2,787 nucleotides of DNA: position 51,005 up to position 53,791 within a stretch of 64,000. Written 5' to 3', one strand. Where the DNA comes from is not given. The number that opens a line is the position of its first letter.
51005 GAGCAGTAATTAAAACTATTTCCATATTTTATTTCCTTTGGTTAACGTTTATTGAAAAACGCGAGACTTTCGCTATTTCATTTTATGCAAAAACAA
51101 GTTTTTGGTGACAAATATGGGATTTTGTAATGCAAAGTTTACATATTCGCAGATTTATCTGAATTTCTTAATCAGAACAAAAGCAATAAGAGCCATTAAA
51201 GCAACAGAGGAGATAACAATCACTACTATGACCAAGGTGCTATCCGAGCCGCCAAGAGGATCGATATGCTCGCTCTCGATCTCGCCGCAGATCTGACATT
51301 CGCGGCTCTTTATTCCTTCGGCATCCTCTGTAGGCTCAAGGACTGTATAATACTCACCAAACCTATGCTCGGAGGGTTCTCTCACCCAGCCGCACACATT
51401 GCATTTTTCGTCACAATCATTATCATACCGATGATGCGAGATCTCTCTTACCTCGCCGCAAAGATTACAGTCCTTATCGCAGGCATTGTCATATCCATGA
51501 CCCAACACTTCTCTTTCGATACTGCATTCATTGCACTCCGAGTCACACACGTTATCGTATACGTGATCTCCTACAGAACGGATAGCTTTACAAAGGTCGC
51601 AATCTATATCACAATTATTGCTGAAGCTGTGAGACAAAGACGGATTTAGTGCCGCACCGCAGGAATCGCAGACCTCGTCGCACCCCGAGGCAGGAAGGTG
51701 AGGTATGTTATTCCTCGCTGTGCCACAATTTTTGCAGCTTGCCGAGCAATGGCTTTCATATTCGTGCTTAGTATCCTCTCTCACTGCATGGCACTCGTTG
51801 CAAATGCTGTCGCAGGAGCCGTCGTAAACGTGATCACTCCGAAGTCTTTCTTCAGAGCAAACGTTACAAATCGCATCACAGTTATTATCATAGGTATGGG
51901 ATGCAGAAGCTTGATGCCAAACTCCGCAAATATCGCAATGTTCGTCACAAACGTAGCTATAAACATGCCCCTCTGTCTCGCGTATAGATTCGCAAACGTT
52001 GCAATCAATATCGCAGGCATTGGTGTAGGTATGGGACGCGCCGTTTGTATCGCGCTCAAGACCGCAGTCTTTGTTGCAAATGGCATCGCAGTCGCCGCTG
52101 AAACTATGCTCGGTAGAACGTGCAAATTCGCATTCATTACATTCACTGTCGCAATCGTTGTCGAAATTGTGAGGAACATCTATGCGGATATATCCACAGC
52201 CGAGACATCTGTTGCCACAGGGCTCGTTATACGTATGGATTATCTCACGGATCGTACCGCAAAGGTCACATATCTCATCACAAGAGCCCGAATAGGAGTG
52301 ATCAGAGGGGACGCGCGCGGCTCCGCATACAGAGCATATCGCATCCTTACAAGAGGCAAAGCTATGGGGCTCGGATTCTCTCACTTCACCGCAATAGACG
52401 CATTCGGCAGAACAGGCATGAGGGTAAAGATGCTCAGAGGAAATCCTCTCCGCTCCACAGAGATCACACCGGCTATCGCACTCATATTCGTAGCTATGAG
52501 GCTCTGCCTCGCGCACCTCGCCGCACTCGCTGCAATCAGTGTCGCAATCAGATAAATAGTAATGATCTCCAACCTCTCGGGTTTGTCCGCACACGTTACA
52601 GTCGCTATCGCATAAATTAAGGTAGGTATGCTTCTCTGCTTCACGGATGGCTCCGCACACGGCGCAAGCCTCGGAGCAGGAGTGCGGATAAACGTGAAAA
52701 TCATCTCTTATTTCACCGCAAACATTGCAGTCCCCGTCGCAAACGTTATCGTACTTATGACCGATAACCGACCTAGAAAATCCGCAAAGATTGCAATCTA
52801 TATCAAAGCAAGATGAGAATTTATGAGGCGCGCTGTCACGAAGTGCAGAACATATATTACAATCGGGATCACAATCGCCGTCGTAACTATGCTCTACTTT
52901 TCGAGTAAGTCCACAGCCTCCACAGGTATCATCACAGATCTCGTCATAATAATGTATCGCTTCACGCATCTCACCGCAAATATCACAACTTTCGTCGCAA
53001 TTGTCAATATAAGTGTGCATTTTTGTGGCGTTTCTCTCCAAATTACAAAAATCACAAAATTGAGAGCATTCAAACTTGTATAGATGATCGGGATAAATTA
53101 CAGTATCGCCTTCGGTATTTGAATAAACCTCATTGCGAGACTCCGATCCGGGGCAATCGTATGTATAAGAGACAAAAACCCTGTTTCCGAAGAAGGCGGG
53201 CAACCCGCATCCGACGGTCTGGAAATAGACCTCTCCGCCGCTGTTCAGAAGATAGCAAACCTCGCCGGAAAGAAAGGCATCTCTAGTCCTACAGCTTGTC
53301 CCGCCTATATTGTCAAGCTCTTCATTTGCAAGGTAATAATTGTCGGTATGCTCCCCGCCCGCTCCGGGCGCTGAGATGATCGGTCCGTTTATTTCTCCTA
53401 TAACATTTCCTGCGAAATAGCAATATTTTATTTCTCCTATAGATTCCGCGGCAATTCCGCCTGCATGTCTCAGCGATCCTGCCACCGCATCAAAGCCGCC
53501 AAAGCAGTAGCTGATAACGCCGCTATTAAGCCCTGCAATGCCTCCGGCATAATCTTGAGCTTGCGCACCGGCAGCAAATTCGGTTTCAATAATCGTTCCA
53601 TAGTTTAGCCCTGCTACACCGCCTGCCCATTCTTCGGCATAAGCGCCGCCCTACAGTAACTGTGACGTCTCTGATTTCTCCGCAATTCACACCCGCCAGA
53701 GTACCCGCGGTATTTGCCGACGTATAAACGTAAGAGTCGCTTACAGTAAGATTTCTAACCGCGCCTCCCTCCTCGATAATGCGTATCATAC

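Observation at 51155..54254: Surface protein whose stalk is ~26 tandem 22-residue His+Cys3 units (H-x-[YF]-x3-C-D-x2-C-x2-C-G-x2-R): a repeat I cannot place in any named family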

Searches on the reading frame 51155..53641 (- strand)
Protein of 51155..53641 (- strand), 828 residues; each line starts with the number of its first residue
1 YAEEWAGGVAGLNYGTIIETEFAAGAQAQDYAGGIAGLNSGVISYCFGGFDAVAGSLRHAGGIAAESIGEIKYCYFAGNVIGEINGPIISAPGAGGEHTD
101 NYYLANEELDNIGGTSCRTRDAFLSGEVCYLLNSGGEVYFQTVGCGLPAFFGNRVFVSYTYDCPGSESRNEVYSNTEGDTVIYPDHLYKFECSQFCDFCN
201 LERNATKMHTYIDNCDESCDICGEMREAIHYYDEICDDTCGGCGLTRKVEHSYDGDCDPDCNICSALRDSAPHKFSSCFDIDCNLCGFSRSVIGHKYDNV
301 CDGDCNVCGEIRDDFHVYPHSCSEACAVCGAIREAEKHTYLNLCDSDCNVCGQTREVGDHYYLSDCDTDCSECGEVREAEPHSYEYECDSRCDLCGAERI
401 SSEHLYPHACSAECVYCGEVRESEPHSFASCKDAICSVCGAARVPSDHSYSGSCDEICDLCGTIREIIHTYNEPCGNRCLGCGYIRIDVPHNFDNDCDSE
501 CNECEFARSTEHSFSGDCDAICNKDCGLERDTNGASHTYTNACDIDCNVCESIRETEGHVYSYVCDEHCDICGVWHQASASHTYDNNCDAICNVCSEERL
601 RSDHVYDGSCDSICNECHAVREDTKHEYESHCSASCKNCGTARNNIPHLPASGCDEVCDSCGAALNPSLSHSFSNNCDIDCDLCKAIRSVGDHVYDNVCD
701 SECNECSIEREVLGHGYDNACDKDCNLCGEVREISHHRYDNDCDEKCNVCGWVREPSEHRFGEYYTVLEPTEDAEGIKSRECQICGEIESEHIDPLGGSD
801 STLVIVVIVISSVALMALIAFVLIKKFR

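Call 7: search_protein_families(library=pfam, proteins=[window:51155-53485:-], max_evalue=1)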
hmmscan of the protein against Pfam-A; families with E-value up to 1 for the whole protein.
window:51155-53485:- (776 aa): 0 families

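Call 8: search_protein_families(library=ncbifam, proteins=[window:51155-53485:-], max_evalue=1)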
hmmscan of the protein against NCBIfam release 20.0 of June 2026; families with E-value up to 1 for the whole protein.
window:51155-53485:- (776 aa): 0 families

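Call 10: search_solved_structures(query=window:51155-53641:-, max_evalue=10, show_alignments=2)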
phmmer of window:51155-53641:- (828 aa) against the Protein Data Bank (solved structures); distinct sequences matched with E-value up to 10: 0.

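Call 11: find_homologous_proteins(query=window:51155-53485:-, max_evalue=0.001)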
Query window:51155-53485:- (776 aa): 510 proteins with E <= 0.001 among 4041 candidates; the best 120 are listed.
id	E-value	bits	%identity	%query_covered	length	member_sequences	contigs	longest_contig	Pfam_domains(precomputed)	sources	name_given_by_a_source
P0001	4.3e-250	851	50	99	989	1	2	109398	-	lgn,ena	-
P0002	9.7e-207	707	46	82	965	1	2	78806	-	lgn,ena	-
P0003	3.9e-196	672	43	77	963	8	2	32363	-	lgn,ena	-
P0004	8.5e-155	535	42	68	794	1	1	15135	PF07581.18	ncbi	-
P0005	6.3e-148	513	44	59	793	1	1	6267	-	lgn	-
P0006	7.6e-148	512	39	70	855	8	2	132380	-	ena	-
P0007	6.0e-146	506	44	59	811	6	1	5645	-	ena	-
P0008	7.6e-140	486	40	62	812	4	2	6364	-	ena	-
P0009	7.9e-134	466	44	59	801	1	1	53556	-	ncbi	-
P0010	3.4e-132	461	45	56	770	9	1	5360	-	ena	-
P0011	3.1e-117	411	41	60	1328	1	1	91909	PF13306.13,PF00404.25,PF00963.25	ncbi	-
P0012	1.4e-110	389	48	48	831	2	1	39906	-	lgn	-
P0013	7.1e-106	374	44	58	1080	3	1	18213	PF13306.13,PF00404.25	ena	-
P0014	3.4e-103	365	42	61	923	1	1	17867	-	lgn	-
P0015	1.0e-101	360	31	74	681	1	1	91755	-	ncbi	-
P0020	4.8e-94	334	33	73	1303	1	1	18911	-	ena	-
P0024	1.5e-88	316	39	57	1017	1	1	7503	PF19152.5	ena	-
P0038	2.3e-80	289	42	56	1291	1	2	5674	PF13306.13,PF13855.13,PF10571.16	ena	-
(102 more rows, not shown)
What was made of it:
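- The repeat is fused to BspA-type LRR, dockerin, cohesin, SLH, SH3, NlpC/P60, M23, CAP, fn3 and Big_2 domains (call 11). The repeat is fused to many unrelated heads and anchors (call 11). Fusions to dockerins, LRRs and wall hydrolases suggest a passive spacer (call 11).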

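Call 14: find_related_loci(query=window:51155-53485:-, collection=genome_contigs, flank=6000)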
Query window:51155-53485:- (776 aa) in genome_contigs; peptide patterns used: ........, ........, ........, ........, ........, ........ (x = any residue, [..] = any of these).
6 stretches matched a pattern, but none encodes a relative of the query by tblastn (E <= 1e-3).
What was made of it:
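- Tried and rejected: The first genome scan, with the single protein, found nothing (call 14).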

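Call 25: find_encoding_contigs(protein=P0001, flank=8000, max_places=3)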
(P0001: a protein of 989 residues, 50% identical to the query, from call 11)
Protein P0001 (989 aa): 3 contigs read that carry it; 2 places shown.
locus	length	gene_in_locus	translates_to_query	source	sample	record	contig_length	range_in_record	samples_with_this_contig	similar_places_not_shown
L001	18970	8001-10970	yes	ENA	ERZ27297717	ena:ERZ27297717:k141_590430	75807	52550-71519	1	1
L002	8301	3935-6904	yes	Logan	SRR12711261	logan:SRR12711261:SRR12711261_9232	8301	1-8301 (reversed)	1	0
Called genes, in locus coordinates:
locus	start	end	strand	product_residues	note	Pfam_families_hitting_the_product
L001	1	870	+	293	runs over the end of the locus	PF00126:HTH_1, PF03466:LysR_substrate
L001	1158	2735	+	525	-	PF13347:MFS_2, PF07690:MFS_1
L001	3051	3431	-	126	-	PF06397:Desulfoferrod_N (weak), PF01880:Desulfoferrodox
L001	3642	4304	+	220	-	PF00027:cNMP_binding (weak), PF13545:HTH_Crp_2, PF00325:Crp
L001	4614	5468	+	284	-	-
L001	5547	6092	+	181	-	PF00293:NUDIX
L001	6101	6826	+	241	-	PF03575:Peptidase_S51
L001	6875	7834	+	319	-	PF04018:VCA0040-like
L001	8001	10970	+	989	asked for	-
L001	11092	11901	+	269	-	PF02535:Zip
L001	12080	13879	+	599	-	PF08439:Peptidase_M3_N, PF01432:Peptidase_M3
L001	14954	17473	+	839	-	PF00496:SBP_bac_5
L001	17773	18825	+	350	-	PF19300:BPD_transp_1_N, PF00528:BPD_transp_1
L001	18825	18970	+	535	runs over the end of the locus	PF12911:OppC_N, PF00528:BPD_transp_1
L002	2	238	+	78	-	?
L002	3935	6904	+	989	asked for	-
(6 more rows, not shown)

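Call 27: find_encoding_contigs(protein=P0002, flank=6000, max_places=2)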
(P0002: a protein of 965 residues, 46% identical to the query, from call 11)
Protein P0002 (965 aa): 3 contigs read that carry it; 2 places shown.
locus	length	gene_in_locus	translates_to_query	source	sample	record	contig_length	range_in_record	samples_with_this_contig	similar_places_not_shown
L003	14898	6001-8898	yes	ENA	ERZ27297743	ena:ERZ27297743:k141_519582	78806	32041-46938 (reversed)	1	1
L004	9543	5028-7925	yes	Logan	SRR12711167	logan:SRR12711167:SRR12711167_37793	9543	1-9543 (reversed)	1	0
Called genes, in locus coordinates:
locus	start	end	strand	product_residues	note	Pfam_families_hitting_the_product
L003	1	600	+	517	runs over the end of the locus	PF13347:MFS_2, PF07690:MFS_1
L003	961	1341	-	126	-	PF06397:Desulfoferrod_N (weak), PF01880:Desulfoferrodox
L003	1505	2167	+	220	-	PF00027:cNMP_binding (weak), PF13545:HTH_Crp_2, PF00325:Crp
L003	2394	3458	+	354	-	-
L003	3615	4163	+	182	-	PF00293:NUDIX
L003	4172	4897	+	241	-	-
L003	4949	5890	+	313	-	PF04018:VCA0040-like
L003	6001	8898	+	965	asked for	-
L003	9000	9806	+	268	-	PF02535:Zip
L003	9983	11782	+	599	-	PF08439:Peptidase_M3_N, PF01432:Peptidase_M3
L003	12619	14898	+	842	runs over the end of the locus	PF00496:SBP_bac_5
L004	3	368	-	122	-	?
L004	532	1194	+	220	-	PF00027:cNMP_binding (weak), PF13545:HTH_Crp_2, PF00325:Crp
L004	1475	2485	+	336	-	-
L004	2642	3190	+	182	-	PF00293:NUDIX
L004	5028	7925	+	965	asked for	-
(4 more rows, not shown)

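Call 28: find_encoding_contigs(protein=P0003, flank=6000, max_places=2)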
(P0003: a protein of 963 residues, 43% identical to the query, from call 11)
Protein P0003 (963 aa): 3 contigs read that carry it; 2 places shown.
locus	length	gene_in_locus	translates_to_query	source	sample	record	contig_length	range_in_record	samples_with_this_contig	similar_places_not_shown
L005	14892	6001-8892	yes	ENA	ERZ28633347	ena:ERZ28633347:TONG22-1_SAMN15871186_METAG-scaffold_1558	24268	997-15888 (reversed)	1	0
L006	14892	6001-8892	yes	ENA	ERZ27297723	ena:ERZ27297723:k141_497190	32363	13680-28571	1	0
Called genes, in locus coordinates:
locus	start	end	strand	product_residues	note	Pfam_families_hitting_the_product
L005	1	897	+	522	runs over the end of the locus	PF13347:MFS_2, PF07690:MFS_1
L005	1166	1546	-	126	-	PF06397:Desulfoferrod_N (weak), PF01880:Desulfoferrodox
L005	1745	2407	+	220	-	PF00027:cNMP_binding (weak), PF13545:HTH_Crp_2, PF00325:Crp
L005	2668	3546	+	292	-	-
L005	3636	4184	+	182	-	PF00293:NUDIX, PF14815:NUDIX_4 (faint)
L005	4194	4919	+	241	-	PF03575:Peptidase_S51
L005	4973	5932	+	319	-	PF04018:VCA0040-like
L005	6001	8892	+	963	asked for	-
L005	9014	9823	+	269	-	PF02535:Zip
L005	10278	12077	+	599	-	PF08439:Peptidase_M3_N, PF01432:Peptidase_M3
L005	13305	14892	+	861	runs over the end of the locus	?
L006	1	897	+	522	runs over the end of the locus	PF13347:MFS_2, PF07690:MFS_1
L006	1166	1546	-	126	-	PF06397:Desulfoferrod_N (weak), PF01880:Desulfoferrodox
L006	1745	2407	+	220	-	PF00027:cNMP_binding (weak), PF13545:HTH_Crp_2, PF00325:Crp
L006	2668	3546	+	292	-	-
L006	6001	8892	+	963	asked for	-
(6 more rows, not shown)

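Call 29: find_encoding_contigs(protein=P0006, flank=6000, max_places=2)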
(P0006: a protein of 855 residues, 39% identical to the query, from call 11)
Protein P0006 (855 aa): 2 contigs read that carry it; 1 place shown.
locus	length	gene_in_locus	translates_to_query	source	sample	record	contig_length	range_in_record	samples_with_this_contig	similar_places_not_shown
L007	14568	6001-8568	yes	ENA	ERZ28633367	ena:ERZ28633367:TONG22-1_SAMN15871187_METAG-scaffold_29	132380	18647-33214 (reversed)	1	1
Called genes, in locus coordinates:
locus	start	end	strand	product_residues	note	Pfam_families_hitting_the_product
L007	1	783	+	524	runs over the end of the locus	PF13347:MFS_2, PF07690:MFS_1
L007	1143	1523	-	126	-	PF06397:Desulfoferrod_N (weak), PF01880:Desulfoferrodox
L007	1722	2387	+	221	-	PF00027:cNMP_binding (weak), PF13545:HTH_Crp_2, PF00325:Crp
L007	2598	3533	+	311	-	-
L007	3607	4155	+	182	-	PF00293:NUDIX, PF14815:NUDIX_4 (weak)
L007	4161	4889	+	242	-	PF03575:Peptidase_S51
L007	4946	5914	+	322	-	PF04018:VCA0040-like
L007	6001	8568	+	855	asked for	-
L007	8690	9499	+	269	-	PF02535:Zip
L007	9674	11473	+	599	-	PF08439:Peptidase_M3_N, PF01432:Peptidase_M3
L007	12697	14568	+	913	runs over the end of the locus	PF00496:SBP_bac_5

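Call 45: search_protein_families(library=pfam, proteins=[P0024, P0038, P0015, P0020, P0001], max_evalue=1)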
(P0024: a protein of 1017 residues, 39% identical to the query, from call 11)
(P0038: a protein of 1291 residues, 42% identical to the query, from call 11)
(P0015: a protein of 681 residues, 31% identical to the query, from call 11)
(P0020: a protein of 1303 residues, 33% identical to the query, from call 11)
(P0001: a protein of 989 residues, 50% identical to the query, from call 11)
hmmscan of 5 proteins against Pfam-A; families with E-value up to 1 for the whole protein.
P0024 (1017 aa): 5 families
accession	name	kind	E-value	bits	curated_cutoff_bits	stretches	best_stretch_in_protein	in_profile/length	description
PF04376.19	ATE_N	-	1.9e-05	25.3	27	2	295-322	36-63/72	Arginine-tRNA-protein transferase, N terminus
PF19152.5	DUF5834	-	2.3e-05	25.2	28.6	0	492-532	110-150/159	Family of unknown function (DUF5834)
PF07554.19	FIVAR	-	0.0064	17.5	29.2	1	879-938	3-70/71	FIVAR domain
PF09723.15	Zn_ribbon_8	-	0.018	15.5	34.4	1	242-273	6-36/41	Zinc ribbon domain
PF09471.16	Peptidase_M64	-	0.098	12.2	26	1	709-781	70-139/302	IgA Peptidase M64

P0038 (1291 aa): 9 families
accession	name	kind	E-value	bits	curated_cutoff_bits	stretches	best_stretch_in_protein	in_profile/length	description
PF13306.12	LRR_5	-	2.5e-52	176.5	27.7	2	1152-1259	1-101/127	BspA type Leucine rich repeat region (6 copies)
PF10571.15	UPF0547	-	5.5e-07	30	29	2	31-55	1-25/26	Uncharacterised protein family UPF0547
PF13855.12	LRR_8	-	1.2e-06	28.6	27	3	1125-1169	12-55/61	Leucine rich repeat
PF12773.13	DZR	-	3.4e-05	24.3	27.3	1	6-51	1-45/45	Double zinc ribbon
PF13248.11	Zn_ribbon_3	-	0.00021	21.1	27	2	30-52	2-24/26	zinc-ribbon domain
PF13240.11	Zn_Ribbon_1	-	0.0021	18.2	25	2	6-25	2-21/23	zinc-ribbon domain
PF08271.17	Zn_Ribbon_TF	-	0.02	14.9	29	2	545-570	2-27/43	TFIIB zinc-binding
PF13160.11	DUF3995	-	0.062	14.2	34.3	1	360-455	13-112/124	Protein of unknown function (DUF3995)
PF12799.13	LRR_4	-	0.24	12.2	27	0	1186-1218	1-30/44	Leucine Rich repeats (2 copies)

P0015 (681 aa): 2 families
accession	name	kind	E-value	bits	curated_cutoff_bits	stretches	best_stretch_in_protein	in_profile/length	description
PF21300.2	LbR_Ice_bind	-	0.12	13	30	1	561-632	8-80/97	Grass antifreeze beta roll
PF14585.11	CagY_I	-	0.73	10.4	25.8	0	106-131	27-52/65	CagY type 1 repeat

P0020 (1303 aa): 1 family
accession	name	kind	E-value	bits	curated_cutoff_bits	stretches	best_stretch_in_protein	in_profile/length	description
PF18657.6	YDG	-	0.85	10.3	25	1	1093-1155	12-82/85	YDG domain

P0001 (989 aa): 1 family
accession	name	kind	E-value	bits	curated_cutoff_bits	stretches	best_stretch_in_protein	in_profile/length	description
PF07581.17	Glug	-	0.11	13.4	20.5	0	263-282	4-25/28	The GLUG motif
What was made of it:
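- On Zinc ribbon families (Pfam Zn_ribbon_*, DZR and similar): The only related hit is sub-threshold (Zn_ribbon_8, 15.5 bits against a 34.4 cut-off) and lies in a different part of P0024 (call 45).
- Closest known: Myxococcus cysteine-rich repeat. Different: No Pfam hit was found (calls 7, 45).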

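Call 57: list_cluster_members(proteins=[P0227, P0004, P0009])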
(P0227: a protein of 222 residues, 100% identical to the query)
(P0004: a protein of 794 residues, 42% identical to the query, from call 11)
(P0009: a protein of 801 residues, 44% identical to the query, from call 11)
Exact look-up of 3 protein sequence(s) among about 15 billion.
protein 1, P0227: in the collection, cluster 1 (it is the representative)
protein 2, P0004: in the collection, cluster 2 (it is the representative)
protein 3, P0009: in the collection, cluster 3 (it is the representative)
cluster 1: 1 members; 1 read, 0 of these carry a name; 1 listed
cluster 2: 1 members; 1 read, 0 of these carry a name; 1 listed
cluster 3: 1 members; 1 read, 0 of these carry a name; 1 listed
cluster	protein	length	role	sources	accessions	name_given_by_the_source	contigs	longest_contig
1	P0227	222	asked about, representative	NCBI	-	-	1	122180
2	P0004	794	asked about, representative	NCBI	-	-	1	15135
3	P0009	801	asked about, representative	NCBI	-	-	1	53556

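Call 82: search_protein_families(library=ncbifam, proteins=[P0024, P0013, P0011, P0015, P0001], max_evalue=1)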
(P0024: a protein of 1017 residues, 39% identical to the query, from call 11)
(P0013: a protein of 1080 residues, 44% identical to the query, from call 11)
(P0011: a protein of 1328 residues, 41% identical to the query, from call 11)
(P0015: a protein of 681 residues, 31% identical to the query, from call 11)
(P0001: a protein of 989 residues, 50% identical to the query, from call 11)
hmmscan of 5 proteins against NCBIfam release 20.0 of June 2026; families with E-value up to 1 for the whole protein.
P0024 (1017 aa): 2 families
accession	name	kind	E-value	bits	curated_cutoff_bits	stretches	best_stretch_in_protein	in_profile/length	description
NF047840.1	lipo_Ag473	exception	0.018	15.8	100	1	398-503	30-135/136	Ag473 family lipoprotein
NF003246.0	PRK04204.1-2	equivalog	0.15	11.2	352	0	260-303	243-286/342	RNA 3'-terminal phosphate cyclase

P0013 (1080 aa): 1 family
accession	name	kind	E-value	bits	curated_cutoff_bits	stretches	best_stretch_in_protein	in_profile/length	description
NF047961.1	adhesin_HupY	equivalog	0.0017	16.5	1250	1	283-336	222-275/978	leucine-rich repeat adhesin HupY/LrrG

P0011 (1328 aa): 2 families
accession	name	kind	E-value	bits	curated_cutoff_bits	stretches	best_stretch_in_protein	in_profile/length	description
NF045861.1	glide_Gli349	exception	6.6e-07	26.3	1750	2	881-944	2688-2749/3169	gliding machinery surface structure protein Gli349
NF047961.1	adhesin_HupY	equivalog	2e-05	22.9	1250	1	894-981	187-273/978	leucine-rich repeat adhesin HupY/LrrG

P0015 (681 aa): 0 families

P0001 (989 aa): 0 families
